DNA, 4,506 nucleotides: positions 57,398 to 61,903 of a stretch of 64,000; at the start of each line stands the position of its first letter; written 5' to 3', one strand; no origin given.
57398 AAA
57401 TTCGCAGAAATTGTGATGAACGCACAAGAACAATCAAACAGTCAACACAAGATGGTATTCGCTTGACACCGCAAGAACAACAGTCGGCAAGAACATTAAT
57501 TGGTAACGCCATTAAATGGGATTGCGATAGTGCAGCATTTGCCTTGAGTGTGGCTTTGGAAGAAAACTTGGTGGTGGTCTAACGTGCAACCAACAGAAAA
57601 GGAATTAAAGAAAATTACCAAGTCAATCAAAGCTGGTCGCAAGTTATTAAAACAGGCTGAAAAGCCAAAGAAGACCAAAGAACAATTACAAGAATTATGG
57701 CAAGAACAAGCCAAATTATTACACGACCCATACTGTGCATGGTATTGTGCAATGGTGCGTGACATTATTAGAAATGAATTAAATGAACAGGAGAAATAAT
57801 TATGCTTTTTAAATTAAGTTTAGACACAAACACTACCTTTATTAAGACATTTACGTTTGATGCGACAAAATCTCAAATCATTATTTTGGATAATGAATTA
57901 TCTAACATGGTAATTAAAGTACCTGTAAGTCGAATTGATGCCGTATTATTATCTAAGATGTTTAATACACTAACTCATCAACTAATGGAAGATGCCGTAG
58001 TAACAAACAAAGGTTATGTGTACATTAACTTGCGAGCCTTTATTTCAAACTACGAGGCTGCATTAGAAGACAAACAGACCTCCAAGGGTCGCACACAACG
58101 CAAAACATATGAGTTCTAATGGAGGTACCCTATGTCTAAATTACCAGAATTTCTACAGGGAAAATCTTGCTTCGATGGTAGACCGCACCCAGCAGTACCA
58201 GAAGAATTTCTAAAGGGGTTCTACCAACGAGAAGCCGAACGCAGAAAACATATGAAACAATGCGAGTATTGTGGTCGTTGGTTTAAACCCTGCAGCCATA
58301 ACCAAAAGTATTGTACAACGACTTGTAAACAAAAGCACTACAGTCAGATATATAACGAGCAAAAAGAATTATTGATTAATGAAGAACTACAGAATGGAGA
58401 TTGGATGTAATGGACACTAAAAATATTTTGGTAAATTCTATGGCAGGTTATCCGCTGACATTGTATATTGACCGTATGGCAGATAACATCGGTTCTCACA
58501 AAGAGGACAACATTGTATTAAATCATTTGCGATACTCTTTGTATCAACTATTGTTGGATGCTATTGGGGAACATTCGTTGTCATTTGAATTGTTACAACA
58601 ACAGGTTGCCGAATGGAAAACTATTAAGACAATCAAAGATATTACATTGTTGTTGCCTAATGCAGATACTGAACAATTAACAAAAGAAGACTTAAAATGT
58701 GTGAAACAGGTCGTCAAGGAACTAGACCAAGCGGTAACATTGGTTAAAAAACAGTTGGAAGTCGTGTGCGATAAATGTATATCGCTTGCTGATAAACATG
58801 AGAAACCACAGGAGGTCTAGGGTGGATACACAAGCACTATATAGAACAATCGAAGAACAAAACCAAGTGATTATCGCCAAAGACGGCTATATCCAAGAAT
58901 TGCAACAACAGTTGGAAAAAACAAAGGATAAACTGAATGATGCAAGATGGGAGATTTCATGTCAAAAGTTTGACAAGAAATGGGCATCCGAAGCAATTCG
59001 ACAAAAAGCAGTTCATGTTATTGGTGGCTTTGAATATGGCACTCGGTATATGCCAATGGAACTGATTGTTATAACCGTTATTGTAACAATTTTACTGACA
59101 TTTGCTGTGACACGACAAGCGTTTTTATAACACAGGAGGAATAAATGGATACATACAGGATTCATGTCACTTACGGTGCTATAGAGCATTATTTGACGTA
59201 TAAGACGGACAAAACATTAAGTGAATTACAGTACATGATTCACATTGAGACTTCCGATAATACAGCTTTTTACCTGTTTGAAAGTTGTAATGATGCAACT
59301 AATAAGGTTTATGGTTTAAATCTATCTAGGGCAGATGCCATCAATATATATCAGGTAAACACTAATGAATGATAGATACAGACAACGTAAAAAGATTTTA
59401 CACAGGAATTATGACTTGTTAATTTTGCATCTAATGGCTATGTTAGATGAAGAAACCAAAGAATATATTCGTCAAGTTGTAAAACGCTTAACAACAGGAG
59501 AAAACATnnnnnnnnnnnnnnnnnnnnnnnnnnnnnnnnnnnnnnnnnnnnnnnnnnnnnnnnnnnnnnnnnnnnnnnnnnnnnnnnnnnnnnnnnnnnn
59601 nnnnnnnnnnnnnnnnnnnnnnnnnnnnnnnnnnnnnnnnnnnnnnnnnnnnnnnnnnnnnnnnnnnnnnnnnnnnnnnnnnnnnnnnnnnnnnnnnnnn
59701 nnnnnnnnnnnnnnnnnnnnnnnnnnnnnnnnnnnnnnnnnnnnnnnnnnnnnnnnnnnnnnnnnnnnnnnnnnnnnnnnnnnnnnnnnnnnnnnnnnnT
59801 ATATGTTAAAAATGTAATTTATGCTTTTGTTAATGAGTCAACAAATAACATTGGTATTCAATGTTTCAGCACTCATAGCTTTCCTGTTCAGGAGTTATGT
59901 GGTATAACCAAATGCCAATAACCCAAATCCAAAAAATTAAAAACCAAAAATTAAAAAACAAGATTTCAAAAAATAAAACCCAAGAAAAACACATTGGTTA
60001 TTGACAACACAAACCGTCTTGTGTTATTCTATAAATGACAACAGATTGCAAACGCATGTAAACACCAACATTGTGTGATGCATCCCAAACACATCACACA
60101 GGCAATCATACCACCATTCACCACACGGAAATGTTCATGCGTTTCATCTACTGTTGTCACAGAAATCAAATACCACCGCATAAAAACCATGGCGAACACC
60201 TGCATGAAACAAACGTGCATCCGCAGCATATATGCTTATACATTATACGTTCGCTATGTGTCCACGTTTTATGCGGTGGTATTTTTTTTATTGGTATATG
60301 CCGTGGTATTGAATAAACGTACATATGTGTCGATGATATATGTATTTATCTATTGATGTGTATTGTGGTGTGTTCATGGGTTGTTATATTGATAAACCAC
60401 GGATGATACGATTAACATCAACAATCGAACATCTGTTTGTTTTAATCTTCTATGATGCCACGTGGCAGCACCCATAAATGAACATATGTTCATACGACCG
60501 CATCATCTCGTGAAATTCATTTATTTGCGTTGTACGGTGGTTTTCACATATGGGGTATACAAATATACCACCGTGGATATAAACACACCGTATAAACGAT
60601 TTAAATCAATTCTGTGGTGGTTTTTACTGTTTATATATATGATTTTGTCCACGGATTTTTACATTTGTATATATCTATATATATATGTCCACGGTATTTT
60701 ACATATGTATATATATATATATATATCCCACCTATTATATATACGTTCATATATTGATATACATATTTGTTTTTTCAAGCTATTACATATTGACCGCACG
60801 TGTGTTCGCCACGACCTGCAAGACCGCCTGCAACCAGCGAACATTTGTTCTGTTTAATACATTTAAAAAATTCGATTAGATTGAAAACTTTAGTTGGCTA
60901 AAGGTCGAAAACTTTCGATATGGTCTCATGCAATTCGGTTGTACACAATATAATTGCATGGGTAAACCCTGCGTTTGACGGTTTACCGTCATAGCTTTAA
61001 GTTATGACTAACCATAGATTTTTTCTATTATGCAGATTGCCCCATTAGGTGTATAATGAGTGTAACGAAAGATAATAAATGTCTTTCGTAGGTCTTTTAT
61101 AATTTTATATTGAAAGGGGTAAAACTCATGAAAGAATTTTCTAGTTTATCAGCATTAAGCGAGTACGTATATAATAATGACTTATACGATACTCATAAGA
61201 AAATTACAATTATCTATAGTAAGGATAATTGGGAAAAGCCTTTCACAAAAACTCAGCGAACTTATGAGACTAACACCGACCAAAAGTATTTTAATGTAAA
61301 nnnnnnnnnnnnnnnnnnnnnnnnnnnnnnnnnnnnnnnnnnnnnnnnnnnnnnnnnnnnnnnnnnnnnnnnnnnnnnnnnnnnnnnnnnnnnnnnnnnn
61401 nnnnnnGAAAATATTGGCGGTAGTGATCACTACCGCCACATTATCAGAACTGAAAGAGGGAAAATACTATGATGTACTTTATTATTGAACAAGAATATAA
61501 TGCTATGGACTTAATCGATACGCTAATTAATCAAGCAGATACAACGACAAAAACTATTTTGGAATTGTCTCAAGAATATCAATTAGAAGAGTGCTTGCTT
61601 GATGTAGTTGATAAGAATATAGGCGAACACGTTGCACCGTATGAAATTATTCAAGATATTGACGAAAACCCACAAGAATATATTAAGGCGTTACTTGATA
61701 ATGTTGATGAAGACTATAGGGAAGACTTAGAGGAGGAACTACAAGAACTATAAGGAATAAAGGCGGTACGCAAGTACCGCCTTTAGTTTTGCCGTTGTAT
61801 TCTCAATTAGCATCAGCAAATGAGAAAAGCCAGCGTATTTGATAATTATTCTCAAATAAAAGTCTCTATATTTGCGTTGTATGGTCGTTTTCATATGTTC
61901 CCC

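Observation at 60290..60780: Origin-like architecture: at least 10 CCAC(C/G)G boxes in both orientations, perfect palindromes, three 40-bp tandem units and an (AT)n tract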

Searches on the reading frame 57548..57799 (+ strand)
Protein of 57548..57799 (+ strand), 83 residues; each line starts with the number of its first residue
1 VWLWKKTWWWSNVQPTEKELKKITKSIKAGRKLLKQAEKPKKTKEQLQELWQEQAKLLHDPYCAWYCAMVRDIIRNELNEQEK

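Call 54: search_protein_families(library=pfam, proteins=[window:57548-57799:+], max_evalue=0.05)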
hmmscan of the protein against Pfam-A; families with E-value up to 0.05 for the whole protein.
window:57548-57799:+ (83 aa): 1 family
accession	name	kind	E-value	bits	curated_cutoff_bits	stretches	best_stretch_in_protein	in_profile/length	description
PF23362.1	DHX37_C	-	0.0031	17.7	27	1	33-68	30-66/80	DEAH helicase DHX37 C-terminal domain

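Call 55: search_protein_families(library=phrogs, proteins=[window:57548-57799:+], max_evalue=0.01)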
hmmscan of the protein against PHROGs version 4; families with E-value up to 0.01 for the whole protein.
window:57548-57799:+ (83 aa): 0 families

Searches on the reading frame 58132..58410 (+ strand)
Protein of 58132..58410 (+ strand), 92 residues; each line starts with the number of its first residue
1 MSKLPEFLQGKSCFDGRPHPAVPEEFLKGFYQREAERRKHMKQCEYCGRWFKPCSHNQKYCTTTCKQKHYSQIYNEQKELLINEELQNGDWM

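Call 54: search_protein_families(library=pfam, proteins=[window:58132-58410:+], max_evalue=0.05)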
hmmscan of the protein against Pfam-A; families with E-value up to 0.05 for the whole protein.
window:58132-58410:+ (92 aa): 2 families
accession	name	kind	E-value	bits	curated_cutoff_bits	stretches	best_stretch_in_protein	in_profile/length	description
PF19553.4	DUF6076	-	0.0031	17.7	23.5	1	40-66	50-77/168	Family of unknown function (DUF6076)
PF05766.18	NinG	-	0.021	15.1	25.4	1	40-76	5-41/193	Bacteriophage Lambda NinG protein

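Call 55: search_protein_families(library=phrogs, proteins=[window:58132-58410:+], max_evalue=0.01)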
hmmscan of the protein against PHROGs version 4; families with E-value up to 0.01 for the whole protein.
window:58132-58410:+ (92 aa): 10 families
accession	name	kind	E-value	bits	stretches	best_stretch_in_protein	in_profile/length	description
phrog_1333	-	unknown function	8e-06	27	1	33-78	91-137/166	-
phrog_1271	-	DNA, RNA and nucleotide metabolism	0.00014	22.4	1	33-73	207-246/361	HNH endonuclease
phrog_37506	-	unknown function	0.00037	21.3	1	37-77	168-208/214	-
phrog_12986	-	unknown function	0.00086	20.5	1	39-69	4-34/130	-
phrog_13750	-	unknown function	0.001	20.3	1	36-69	11-44/104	-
phrog_10853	-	unknown function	0.0031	18.7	1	46-69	7-30/93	-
phrog_8162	-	unknown function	0.0035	18.5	1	43-76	57-94/106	-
phrog_38350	-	unknown function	0.006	18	1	21-49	20-45/82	-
phrog_6975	-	unknown function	0.0064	17.7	1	41-76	13-48/149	-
phrog_16925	-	unknown function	0.0067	17.6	1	42-72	6-38/151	-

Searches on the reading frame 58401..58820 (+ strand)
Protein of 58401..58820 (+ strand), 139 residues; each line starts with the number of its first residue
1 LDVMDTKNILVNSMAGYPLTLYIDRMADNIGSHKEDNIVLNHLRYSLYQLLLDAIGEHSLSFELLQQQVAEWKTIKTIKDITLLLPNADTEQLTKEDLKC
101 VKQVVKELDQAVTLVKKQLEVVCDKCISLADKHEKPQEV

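Call 13: search_protein_families(library=phrogs, proteins=[window:58401-58820:+], max_evalue=0.00001)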
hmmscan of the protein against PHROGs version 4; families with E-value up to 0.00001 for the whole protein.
window:58401-58820:+ (139 aa): 0 families

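Call 54: search_protein_families(library=pfam, proteins=[window:58401-58820:+], max_evalue=0.05)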
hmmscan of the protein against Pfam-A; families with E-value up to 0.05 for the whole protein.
window:58401-58820:+ (139 aa): 2 families
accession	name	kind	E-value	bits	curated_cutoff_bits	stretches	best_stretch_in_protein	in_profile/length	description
PF18983.5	DUF5717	-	0.016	14.9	25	1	34-110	83-159/306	Family of unknown function (DUF5717)C-terminal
PF23746.1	Gp41_Mu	-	0.045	14.3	27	0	61-113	53-99/107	Tail assembly protein gp41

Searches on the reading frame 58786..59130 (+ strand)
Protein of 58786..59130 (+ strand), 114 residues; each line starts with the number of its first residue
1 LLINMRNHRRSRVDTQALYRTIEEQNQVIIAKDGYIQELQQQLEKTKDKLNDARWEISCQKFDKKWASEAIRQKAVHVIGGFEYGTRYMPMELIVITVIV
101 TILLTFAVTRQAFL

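Call 54: search_protein_families(library=pfam, proteins=[window:58786-59130:+], max_evalue=0.05)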
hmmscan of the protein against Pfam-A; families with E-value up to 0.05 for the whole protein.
window:58786-59130:+ (114 aa): 2 families
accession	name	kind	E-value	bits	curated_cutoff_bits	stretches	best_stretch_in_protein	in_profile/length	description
PF04102.17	SlyX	-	0.00061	20.8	30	1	19-53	16-50/67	SlyX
PF15175.11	SPATA24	-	0.028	14.6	27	1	20-74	123-177/182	Spermatogenesis-associated protein 24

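Call 55: search_protein_families(library=phrogs, proteins=[window:58786-59130:+], max_evalue=0.01)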
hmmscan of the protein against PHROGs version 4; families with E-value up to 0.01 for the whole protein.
window:58786-59130:+ (114 aa): 1 family
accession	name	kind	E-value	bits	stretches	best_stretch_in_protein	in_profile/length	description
phrog_6659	-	unknown function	0.0044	18.3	1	18-52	22-56/57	-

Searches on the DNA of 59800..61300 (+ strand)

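Call 4: search_dna_similar(query=window:59800-61300:+, collection=phages, mode=near, max_rows=30)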
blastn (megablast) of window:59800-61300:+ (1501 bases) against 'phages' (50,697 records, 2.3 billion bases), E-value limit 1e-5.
No match.

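Call 15: search_dna_similar(query=window:59900-61150:+, collection=phages, mode=distant, max_rows=20)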
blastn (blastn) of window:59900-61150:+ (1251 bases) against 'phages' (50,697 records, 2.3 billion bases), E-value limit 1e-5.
No match.

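Call 69: search_dna_similar(query=window:60000-60930:+, collection=plasmids, mode=distant, max_evalue=0.001)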
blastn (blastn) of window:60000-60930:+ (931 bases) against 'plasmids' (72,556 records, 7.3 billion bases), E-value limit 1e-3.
No match.

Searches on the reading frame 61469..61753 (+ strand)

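Call 54: search_protein_families(library=pfam, proteins=[window:61469-61753:+], max_evalue=0.05)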
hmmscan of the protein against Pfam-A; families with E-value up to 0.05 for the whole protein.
window:61469-61753:+ (94 aa): 1 family
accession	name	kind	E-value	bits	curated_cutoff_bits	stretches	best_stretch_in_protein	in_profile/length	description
PF08721.17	Tn7_Tnp_TnsA_C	-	0.0061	17.4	23.4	0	60-92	36-68/83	TnsA endonuclease C terminal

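Call 55: search_protein_families(library=phrogs, proteins=[window:61469-61753:+], max_evalue=0.01)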
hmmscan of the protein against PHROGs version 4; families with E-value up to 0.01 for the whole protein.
window:61469-61753:+ (94 aa): 1 family
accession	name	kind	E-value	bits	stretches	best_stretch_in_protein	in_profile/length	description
phrog_26053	-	unknown function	0.0015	19.6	1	59-92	5-38/49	-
